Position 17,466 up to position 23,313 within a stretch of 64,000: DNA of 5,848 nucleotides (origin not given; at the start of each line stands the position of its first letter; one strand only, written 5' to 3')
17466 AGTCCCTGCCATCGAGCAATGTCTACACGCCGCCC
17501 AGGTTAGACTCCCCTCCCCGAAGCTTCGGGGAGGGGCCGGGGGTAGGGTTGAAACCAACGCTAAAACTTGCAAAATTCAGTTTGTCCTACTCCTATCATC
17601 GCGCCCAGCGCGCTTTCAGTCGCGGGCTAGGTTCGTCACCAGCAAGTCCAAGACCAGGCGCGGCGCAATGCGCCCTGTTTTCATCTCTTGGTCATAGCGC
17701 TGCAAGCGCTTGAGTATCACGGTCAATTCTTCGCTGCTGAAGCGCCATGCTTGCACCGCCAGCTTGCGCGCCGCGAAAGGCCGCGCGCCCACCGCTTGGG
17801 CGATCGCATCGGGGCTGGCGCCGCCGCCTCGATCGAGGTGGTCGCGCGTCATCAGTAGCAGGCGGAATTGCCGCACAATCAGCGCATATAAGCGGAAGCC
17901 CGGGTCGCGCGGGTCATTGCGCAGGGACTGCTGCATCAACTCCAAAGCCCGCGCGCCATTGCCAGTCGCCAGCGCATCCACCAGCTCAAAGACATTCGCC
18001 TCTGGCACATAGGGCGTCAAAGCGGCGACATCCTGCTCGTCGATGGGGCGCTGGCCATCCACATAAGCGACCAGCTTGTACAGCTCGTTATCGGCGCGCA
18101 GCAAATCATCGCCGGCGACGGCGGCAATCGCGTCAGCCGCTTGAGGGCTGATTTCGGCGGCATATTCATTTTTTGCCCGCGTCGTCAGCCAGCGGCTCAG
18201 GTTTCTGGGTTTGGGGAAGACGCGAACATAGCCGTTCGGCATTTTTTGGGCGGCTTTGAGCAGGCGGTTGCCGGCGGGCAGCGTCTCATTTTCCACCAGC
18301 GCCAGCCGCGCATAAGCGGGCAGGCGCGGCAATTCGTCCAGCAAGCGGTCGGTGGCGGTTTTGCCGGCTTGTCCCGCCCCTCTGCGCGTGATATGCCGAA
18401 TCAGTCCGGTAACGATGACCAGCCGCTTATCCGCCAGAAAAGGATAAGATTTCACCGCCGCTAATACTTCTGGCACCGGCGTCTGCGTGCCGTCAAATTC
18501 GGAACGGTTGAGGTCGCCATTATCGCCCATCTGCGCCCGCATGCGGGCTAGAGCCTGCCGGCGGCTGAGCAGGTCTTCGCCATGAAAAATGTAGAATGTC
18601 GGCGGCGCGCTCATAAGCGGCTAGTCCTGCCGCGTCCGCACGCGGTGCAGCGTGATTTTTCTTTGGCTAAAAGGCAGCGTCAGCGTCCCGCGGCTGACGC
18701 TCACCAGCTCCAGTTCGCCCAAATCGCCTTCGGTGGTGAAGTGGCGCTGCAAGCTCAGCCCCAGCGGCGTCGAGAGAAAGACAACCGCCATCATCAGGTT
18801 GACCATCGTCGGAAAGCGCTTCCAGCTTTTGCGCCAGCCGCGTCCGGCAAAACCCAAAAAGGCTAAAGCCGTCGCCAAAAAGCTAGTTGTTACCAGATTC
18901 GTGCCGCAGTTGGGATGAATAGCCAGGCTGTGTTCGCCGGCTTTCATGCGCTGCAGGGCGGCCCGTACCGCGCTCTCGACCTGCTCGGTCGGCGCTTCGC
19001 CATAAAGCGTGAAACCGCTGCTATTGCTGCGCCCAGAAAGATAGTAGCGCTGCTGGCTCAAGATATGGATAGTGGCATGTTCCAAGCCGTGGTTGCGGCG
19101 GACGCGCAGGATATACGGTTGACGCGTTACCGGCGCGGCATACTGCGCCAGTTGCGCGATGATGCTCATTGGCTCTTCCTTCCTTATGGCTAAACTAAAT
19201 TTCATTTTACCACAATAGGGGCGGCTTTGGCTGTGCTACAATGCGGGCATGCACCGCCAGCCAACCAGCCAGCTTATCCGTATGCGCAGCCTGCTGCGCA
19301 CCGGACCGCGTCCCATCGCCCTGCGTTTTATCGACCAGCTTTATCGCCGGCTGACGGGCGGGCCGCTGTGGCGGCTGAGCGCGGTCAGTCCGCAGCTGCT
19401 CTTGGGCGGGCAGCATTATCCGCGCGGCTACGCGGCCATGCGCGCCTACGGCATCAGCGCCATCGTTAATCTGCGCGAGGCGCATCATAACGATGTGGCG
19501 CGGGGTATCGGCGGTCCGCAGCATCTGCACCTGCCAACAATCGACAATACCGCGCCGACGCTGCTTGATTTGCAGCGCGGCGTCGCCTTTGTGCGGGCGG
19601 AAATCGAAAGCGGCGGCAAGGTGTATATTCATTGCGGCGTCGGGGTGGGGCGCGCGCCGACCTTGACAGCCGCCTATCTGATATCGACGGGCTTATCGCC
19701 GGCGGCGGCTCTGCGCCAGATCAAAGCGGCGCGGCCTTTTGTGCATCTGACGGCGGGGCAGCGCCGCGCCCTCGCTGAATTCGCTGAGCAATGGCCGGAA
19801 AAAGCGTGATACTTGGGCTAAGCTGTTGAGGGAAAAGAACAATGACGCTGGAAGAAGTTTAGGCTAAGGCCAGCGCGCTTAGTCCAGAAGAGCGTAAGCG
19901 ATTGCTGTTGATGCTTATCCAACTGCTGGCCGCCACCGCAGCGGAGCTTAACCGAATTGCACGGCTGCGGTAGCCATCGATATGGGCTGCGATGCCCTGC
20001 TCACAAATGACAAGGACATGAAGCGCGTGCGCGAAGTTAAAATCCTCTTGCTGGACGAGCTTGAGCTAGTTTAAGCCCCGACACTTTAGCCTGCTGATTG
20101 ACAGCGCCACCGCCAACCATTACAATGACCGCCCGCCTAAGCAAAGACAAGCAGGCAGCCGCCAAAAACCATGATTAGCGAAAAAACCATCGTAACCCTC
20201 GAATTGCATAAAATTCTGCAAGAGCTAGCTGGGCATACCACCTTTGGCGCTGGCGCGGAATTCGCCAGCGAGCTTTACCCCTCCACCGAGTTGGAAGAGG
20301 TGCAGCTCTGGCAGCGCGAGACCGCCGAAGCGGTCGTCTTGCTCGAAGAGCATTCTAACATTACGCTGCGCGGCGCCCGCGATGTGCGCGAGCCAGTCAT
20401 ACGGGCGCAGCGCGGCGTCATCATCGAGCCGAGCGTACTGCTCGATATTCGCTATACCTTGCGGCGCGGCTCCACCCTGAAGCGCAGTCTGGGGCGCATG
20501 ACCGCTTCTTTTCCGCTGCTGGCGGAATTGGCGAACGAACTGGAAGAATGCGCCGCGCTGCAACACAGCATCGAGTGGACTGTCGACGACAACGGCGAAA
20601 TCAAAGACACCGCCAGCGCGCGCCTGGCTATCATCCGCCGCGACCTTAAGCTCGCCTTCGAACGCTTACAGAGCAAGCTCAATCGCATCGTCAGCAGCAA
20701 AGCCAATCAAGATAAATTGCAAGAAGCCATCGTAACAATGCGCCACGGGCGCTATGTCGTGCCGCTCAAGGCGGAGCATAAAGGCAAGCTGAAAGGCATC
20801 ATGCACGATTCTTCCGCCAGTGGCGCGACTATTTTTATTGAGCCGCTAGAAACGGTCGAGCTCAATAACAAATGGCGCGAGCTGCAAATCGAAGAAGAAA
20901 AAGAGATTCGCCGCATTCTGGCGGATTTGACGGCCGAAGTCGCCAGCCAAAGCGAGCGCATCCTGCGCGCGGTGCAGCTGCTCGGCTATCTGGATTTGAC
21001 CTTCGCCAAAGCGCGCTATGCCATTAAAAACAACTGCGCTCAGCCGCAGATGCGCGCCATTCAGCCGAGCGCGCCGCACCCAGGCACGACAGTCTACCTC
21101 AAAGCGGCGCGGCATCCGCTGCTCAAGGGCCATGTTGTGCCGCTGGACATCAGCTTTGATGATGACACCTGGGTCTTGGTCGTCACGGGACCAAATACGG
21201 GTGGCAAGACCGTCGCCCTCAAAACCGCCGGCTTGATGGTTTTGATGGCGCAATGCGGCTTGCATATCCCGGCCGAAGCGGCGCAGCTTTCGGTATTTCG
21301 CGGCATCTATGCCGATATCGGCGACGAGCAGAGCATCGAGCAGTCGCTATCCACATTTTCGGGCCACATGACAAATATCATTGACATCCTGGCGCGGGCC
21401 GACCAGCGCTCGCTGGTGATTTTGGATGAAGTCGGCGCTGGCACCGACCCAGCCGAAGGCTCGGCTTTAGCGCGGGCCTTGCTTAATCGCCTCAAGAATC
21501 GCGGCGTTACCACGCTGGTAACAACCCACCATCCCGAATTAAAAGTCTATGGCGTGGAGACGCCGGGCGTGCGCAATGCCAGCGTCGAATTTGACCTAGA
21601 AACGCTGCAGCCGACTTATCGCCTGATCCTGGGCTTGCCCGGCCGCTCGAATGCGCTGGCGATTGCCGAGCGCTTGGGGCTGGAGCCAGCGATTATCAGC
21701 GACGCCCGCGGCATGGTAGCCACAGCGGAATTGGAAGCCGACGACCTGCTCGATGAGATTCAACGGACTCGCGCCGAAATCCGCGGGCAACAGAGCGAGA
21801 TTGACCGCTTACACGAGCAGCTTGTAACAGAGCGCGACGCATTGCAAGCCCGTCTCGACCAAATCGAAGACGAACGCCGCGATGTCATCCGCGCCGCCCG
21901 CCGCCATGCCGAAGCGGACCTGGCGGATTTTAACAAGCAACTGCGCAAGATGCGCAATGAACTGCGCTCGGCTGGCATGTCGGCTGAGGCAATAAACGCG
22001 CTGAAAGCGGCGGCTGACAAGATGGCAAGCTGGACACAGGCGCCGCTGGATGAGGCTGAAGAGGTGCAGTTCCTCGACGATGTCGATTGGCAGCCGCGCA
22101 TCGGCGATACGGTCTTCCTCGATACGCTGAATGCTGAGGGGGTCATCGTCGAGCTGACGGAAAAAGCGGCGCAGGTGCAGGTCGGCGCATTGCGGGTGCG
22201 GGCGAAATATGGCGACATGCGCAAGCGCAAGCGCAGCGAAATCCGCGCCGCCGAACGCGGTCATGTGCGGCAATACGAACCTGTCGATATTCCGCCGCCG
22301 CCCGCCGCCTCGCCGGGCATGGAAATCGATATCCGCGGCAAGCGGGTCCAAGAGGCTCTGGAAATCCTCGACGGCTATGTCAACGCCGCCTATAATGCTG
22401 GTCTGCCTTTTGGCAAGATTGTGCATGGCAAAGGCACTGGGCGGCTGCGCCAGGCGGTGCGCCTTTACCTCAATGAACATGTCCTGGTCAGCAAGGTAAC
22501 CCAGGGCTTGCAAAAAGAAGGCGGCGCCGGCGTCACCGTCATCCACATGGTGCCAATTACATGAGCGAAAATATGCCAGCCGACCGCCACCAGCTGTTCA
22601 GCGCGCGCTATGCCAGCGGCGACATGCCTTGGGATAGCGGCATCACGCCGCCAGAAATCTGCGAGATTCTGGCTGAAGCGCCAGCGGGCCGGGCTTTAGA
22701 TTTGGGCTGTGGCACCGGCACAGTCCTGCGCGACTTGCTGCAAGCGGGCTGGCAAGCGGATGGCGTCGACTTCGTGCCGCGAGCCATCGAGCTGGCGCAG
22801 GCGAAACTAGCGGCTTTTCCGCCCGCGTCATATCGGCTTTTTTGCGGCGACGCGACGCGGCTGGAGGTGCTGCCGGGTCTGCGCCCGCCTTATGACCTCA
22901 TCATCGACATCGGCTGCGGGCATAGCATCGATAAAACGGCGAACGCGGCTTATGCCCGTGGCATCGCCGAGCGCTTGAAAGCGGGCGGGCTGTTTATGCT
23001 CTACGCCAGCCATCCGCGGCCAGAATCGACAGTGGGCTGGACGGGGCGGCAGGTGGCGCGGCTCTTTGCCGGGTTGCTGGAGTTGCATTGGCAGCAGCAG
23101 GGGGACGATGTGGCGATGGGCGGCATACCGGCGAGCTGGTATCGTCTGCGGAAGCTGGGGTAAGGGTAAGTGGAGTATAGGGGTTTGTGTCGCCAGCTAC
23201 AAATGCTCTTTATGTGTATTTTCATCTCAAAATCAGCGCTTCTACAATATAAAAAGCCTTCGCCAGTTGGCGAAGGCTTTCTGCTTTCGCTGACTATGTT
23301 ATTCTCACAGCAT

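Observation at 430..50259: Dense family of nested-palindrome MITE/REP-like intergenic elements: at least 8 copies in 64 kb, no transposase in sight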

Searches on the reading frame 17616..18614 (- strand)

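Call 45: search_protein_families(library=pfam, proteins=[window:17616-18614:-], max_evalue=0.001)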
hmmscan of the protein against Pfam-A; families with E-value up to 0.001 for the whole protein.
window:17616-18614:- (332 aa): 2 families
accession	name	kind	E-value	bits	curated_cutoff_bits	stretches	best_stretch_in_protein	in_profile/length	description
PF21694.2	DNA_pol3_delta_C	-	2.5e-24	86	27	1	205-328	1-120/121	DNA polymerase III delta subunit, C-terminal domain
PF06144.19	DNA_pol3_delta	-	1.4e-06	28.7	21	1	8-124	1-116/124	DNA polymerase III, delta subunit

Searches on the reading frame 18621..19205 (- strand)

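Call 45: search_protein_families(library=pfam, proteins=[window:18621-19205:-], max_evalue=0.001)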
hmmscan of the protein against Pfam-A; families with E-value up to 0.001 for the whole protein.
window:18621-19205:- (194 aa): 2 families
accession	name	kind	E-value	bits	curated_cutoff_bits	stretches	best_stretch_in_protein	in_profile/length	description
PF19928.4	DUF6391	-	6e-41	140.2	33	1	34-170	1-134/134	Domain of unknown function (DUF6391)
PF07136.16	DUF1385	-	0.00056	19.7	22.1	0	93-143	127-174/227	Protein of unknown function (DUF1385)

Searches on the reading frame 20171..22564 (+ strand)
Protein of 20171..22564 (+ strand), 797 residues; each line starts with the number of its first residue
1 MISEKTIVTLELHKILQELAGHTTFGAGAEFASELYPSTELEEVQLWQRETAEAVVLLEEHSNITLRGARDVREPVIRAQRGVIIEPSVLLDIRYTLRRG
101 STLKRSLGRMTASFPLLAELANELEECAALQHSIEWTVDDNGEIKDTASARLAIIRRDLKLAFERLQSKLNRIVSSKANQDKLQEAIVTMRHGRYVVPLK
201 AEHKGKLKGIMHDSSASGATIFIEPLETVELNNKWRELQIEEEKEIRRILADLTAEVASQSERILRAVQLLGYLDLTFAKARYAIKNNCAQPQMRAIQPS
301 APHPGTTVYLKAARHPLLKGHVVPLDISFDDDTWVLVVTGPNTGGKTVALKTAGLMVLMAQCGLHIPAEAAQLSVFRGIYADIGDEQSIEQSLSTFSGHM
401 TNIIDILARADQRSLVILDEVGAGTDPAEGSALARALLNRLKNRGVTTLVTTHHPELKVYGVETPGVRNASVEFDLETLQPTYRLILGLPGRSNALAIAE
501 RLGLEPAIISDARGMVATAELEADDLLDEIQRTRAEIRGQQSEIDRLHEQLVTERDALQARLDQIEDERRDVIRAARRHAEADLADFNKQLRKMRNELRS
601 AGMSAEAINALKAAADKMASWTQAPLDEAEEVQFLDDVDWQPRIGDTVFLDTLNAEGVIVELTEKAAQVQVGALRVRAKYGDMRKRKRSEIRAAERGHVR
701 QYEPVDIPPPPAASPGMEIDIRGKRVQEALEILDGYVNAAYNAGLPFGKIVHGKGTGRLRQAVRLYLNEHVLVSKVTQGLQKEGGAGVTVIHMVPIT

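Call 45: search_protein_families(library=pfam, proteins=[window:20171-22564:+], max_evalue=0.001)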
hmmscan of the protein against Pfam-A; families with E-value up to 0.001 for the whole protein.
window:20171-22564:+ (797 aa): 7 families
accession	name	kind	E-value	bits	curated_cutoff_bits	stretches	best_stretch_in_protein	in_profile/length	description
PF00488.27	MutS_V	-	1.1e-35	123.7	30.2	1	337-516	2-184/188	MutS domain V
PF01713.27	Smr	-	1.2e-19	70.7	25.7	1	719-792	1-75/77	Smr domain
PF20297.4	MSSS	-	5e-09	36.1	26.8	1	644-682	1-41/42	MutS2 and Smr-associated SH3 domain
PF14817.11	HAUS5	-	0.00051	19.4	25.6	1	522-601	78-162/643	HAUS augmin-like complex subunit 5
PF05192.23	MutS_III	-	0.00052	20.8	34.1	0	90-279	68-192/194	MutS domain III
PF09787.14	Golgin_A5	-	0.00052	20.1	31.7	1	522-603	55-135/305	Golgin subfamily A member 5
PF13304.12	AAA_21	-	0.00057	20.5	27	0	403-457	248-302/304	AAA domain, putative AbiEii toxin, Type IV TA system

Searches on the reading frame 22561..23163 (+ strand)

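Call 45: search_protein_families(library=pfam, proteins=[window:22561-23163:+], max_evalue=0.001)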
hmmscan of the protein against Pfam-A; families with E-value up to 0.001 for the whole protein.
window:22561-23163:+ (200 aa): 7 families
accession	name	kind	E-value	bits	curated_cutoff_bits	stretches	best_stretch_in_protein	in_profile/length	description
PF13649.12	Methyltransf_25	-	2.5e-13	50.9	27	1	46-143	2-97/97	Methyltransferase domain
PF08242.18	Methyltransf_12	-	4.4e-13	50.2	30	1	46-145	1-98/98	Methyltransferase domain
PF13489.12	Methyltransf_23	-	3.8e-09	36.9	27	1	40-147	21-116/164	Methyltransferase domain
PF08241.18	Methyltransf_11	-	2.2e-08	35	21.2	1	46-146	1-94/95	Methyltransferase domain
PF13847.12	Methyltransf_31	-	1.8e-07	31.4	27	1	43-147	5-109/145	Methyltransferase domain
PF05175.20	MTS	-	0.00031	20.9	23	0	35-94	25-86/170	Methyltransferase small domain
PF05724.17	TPMT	-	0.00033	20.8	26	1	14-147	7-153/218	Thiopurine S-methyltransferase (TPMT)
